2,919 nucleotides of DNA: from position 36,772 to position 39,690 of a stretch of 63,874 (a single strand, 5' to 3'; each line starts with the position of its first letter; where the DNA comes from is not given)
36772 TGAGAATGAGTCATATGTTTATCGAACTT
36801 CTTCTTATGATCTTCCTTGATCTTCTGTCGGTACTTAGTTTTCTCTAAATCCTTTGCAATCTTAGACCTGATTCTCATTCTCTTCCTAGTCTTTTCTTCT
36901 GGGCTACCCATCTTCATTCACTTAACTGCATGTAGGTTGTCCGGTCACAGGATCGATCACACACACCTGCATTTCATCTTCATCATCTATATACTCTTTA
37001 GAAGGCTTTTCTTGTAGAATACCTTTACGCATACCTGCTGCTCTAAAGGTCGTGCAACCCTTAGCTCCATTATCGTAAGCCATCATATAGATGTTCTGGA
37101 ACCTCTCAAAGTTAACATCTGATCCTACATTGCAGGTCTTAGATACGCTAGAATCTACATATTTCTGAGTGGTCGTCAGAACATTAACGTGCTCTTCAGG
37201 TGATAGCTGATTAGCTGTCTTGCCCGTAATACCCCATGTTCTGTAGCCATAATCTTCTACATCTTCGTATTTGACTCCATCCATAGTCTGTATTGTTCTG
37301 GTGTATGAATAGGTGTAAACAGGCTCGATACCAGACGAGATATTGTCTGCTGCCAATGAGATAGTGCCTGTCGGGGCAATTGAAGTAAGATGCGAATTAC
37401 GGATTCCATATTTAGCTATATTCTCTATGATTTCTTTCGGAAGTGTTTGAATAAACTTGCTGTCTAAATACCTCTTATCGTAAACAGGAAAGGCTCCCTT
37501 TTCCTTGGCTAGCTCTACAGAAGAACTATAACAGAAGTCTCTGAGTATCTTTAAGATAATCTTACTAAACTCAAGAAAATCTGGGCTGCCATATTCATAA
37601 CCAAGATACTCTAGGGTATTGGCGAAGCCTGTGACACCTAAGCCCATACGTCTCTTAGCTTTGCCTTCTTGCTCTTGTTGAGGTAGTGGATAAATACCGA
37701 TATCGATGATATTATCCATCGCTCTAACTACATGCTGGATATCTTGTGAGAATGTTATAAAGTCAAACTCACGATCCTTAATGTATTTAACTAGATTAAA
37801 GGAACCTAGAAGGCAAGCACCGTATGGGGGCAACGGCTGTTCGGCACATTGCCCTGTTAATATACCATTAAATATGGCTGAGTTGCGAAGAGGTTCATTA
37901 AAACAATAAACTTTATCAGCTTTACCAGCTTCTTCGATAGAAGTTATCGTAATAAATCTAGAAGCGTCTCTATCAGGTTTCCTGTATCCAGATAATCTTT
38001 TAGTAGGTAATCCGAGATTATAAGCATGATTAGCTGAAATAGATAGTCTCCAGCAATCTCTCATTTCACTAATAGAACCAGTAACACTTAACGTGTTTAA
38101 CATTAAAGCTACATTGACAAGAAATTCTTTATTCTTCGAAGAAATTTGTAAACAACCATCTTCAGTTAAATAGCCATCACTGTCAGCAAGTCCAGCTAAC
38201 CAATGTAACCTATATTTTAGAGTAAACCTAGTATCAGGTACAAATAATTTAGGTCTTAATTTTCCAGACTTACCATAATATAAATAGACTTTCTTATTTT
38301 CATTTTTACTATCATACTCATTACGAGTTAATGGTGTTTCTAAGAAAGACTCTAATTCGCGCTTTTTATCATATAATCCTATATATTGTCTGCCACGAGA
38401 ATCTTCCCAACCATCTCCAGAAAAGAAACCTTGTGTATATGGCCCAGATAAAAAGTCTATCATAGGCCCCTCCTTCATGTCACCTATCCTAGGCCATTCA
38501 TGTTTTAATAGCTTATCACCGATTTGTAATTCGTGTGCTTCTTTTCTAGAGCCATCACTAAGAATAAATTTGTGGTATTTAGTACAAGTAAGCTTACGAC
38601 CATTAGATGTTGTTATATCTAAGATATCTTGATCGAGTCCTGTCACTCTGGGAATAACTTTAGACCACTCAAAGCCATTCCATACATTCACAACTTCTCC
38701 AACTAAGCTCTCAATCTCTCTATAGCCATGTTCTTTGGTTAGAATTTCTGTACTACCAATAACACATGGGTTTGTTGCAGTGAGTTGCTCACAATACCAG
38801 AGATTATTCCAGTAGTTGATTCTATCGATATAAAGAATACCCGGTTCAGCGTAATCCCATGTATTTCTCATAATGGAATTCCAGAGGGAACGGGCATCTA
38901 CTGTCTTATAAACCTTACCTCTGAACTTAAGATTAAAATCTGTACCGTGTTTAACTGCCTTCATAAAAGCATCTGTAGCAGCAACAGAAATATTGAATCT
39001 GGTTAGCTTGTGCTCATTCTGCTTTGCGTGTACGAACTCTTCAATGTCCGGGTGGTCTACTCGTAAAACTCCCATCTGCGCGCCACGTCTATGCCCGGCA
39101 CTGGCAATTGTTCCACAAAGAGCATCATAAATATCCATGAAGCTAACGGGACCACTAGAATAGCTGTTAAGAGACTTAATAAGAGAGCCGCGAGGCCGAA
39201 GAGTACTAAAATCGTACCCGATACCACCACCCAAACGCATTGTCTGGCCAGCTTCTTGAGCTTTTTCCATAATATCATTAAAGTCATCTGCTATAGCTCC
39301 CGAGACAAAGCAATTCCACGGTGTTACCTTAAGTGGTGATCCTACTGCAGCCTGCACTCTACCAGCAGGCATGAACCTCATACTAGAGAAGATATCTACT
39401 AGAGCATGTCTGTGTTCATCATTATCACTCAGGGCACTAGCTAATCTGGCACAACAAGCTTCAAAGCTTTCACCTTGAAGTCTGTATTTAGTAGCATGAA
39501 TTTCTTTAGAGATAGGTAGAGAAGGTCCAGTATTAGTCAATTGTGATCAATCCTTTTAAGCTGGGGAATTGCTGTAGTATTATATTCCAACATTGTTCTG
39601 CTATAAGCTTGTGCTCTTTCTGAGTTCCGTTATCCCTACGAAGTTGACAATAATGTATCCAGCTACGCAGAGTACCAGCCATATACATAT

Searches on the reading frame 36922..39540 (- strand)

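Call 51: search_protein_families(library=phrogs, proteins=[window:36922-39540:-], max_evalue=0.001)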
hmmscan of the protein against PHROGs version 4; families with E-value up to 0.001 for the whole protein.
window:36922-39540:- (872 aa): 8 families
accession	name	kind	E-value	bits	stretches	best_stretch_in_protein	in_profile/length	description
phrog_84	-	DNA, RNA and nucleotide metabolism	2e-129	434.3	2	564-860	487-794/975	ribonucleoside-diphosphate reductase large subunit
phrog_3844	-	moron, auxiliary metabolic gene and host takeover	7.9e-35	121.6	1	575-827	161-425/451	NrdA-like aerobic NDP reductase large subunit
phrog_367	-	DNA, RNA and nucleotide metabolism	9.2e-30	104.4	2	559-769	382-563/701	ribonucleotide reductase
phrog_3987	-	DNA, RNA and nucleotide metabolism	1.1e-16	61.5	1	54-202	200-350/467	ribonucleotide reductase large subunit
phrog_6132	-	DNA, RNA and nucleotide metabolism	7.3e-07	29.7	1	76-144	217-284/530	ribonucleotide reductase large subunit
phrog_12229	-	DNA, RNA and nucleotide metabolism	3.7e-06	26.6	1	18-153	18-152/577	ribonucleotide reductase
phrog_30939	-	DNA, RNA and nucleotide metabolism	0.00011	21.1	0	621-744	727-829/977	ribonucleotide reductase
phrog_22953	-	DNA, RNA and nucleotide metabolism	0.00013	23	1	114-233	7-129/201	ribonucleotide reductase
